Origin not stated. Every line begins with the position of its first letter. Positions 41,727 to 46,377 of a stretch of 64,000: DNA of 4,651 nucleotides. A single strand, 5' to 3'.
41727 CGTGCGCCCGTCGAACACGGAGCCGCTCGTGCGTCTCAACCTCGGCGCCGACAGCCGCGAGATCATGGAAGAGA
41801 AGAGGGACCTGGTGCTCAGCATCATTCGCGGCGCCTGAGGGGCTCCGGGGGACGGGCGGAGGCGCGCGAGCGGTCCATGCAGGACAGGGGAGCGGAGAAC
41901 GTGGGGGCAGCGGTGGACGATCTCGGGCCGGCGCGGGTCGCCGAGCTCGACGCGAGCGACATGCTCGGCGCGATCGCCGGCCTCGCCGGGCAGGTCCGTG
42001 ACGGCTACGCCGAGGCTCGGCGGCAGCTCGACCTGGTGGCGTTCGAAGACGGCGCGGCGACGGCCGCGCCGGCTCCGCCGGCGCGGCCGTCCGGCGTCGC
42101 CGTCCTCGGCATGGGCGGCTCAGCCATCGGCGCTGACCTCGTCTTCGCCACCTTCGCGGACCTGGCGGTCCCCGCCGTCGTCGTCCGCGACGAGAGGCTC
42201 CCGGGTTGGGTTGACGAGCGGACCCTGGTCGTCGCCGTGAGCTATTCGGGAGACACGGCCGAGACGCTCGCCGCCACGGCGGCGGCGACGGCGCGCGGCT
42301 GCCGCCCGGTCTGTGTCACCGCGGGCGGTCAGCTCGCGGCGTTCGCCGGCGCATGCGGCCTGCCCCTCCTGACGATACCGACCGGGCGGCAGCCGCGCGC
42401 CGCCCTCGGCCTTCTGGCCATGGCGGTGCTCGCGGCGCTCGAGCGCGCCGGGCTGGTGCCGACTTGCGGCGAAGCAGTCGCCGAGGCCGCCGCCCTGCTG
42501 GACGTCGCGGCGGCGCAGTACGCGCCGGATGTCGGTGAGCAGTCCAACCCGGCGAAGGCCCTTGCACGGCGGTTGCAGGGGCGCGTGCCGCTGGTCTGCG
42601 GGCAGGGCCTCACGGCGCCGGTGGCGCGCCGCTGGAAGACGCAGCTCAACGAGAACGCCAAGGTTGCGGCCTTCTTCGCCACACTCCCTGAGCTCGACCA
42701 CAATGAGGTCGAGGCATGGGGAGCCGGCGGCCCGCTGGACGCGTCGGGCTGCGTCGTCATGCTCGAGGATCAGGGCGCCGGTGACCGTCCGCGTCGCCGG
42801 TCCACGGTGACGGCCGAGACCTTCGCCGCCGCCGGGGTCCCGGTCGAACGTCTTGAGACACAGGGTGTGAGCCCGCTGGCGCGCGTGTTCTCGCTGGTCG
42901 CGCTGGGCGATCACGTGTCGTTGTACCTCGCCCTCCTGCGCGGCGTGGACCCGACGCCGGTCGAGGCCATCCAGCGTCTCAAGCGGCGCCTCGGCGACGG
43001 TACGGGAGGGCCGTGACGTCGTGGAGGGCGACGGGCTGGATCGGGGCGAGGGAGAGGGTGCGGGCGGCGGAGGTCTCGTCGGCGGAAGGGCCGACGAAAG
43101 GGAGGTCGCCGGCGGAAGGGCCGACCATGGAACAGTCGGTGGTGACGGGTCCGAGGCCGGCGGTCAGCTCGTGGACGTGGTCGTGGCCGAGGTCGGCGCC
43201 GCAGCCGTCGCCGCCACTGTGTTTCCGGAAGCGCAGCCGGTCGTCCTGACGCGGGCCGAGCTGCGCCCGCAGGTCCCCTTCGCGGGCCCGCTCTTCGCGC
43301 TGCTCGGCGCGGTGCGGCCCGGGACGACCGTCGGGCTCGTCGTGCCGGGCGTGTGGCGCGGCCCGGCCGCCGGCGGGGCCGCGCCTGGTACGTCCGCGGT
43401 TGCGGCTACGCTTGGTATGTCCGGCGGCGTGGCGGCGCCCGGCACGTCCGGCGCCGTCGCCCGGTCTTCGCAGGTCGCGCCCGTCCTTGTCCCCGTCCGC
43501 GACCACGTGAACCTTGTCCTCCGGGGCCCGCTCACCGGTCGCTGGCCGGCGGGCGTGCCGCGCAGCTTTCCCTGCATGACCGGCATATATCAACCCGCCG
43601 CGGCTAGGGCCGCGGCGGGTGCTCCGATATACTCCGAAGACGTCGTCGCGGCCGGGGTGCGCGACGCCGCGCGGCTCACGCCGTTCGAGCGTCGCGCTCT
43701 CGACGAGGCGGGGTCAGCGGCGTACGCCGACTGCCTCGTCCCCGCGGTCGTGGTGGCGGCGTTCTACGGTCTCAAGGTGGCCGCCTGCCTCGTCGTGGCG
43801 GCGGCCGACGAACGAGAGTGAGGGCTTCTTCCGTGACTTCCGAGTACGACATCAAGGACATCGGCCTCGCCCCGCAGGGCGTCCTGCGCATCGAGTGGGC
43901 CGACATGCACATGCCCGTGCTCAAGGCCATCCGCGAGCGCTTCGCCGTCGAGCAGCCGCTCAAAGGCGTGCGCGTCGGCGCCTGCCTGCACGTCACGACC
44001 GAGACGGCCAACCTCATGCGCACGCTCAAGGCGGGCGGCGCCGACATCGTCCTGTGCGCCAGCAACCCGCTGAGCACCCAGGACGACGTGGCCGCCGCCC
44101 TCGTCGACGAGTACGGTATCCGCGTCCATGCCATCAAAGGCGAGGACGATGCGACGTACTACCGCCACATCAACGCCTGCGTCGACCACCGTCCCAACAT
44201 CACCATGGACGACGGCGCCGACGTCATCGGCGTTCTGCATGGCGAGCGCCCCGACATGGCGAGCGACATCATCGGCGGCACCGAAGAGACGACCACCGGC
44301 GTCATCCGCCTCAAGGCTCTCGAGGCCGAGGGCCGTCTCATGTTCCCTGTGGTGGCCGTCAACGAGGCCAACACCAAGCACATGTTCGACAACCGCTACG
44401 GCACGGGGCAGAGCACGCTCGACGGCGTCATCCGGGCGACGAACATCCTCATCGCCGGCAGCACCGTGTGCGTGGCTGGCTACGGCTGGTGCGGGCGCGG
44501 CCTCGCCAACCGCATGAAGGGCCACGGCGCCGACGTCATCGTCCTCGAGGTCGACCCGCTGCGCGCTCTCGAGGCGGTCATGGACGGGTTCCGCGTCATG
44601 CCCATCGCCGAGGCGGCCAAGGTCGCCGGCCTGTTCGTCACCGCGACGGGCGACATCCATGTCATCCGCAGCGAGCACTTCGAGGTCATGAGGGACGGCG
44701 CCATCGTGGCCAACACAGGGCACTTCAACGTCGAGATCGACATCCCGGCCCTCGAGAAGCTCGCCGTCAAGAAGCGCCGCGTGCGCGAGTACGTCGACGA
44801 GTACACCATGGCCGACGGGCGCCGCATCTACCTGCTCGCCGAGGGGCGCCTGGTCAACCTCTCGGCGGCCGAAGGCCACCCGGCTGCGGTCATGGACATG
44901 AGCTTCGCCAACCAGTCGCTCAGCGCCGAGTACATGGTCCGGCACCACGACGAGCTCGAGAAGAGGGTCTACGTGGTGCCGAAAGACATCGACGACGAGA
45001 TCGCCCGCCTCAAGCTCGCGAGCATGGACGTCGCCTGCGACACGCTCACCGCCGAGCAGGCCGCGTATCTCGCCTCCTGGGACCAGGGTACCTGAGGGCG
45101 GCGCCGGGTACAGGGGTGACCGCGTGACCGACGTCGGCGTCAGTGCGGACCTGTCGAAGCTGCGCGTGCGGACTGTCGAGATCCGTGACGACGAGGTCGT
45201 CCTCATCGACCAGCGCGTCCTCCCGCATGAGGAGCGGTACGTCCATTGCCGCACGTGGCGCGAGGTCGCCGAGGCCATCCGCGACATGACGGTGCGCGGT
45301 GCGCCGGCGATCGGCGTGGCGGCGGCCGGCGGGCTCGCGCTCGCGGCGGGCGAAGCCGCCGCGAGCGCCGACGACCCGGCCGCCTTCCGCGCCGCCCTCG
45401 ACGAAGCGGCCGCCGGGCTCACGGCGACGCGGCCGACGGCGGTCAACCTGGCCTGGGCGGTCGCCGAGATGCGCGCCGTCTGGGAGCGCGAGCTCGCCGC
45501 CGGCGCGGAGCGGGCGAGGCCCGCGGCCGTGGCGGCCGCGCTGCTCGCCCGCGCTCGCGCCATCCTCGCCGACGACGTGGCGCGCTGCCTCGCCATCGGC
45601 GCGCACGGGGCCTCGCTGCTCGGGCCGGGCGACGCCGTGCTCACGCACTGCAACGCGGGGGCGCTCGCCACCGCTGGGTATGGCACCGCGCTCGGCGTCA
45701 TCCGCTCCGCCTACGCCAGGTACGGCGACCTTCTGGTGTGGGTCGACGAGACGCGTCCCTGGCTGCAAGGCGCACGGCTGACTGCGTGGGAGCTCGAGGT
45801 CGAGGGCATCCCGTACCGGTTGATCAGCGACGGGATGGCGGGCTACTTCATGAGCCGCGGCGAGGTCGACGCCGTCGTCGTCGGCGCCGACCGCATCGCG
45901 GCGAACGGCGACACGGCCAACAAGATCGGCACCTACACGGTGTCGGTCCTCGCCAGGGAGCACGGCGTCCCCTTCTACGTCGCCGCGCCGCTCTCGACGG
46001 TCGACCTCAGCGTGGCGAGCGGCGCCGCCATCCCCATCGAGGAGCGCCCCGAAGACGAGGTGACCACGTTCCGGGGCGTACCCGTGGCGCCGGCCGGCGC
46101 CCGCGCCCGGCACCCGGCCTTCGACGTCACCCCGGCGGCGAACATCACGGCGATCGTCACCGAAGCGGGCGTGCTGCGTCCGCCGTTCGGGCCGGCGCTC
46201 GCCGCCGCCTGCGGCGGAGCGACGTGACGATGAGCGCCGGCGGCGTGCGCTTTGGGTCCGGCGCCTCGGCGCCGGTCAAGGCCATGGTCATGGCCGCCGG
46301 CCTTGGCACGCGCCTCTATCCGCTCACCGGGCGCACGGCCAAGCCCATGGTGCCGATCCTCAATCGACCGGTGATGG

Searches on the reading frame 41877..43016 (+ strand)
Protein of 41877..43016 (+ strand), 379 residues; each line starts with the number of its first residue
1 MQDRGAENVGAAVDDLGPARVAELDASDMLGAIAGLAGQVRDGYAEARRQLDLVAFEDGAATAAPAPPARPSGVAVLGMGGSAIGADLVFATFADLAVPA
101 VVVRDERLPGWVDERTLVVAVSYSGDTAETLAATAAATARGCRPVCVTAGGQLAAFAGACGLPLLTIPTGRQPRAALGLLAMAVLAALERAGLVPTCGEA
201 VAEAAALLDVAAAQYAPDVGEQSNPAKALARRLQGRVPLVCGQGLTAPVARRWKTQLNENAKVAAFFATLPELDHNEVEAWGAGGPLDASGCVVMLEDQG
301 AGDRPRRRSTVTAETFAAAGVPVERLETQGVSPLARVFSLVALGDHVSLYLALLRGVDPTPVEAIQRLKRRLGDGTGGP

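Call 74: search_protein_families(library=pfam, proteins=[window:41877-43016:+], max_evalue=0.00001)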
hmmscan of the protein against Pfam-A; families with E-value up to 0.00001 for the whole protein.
window:41877-43016:+ (379 aa): 2 families
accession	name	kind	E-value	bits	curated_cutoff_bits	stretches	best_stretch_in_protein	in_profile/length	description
PF10432.14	bact-PGI_C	-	2.9e-49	167.3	24.5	1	223-372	2-151/151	Bacterial phospho-glucose isomerase C-terminal SIS domain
PF01380.27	SIS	-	7e-08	32.8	25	1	74-151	8-92/131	SIS domain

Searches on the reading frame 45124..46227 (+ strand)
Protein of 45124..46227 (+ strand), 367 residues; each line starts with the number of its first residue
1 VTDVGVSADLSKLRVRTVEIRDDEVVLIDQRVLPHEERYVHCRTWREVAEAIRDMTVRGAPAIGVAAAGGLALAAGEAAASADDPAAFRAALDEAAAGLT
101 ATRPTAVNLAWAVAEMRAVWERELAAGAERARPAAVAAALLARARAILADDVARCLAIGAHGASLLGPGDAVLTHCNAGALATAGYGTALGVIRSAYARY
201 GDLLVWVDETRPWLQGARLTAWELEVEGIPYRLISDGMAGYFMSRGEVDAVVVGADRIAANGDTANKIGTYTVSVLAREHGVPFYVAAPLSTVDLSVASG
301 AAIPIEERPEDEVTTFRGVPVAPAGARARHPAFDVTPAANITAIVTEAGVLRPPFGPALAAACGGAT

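Call 74: search_protein_families(library=pfam, proteins=[window:45124-46227:+], max_evalue=0.00001)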
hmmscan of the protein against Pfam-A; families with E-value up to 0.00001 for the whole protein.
window:45124-46227:+ (367 aa): 1 family
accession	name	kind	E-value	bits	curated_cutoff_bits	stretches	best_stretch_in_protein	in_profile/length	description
PF01008.23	IF-2B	-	4.2e-80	269.4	22.4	1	57-353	2-280/280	Initiation factor 2 subunit family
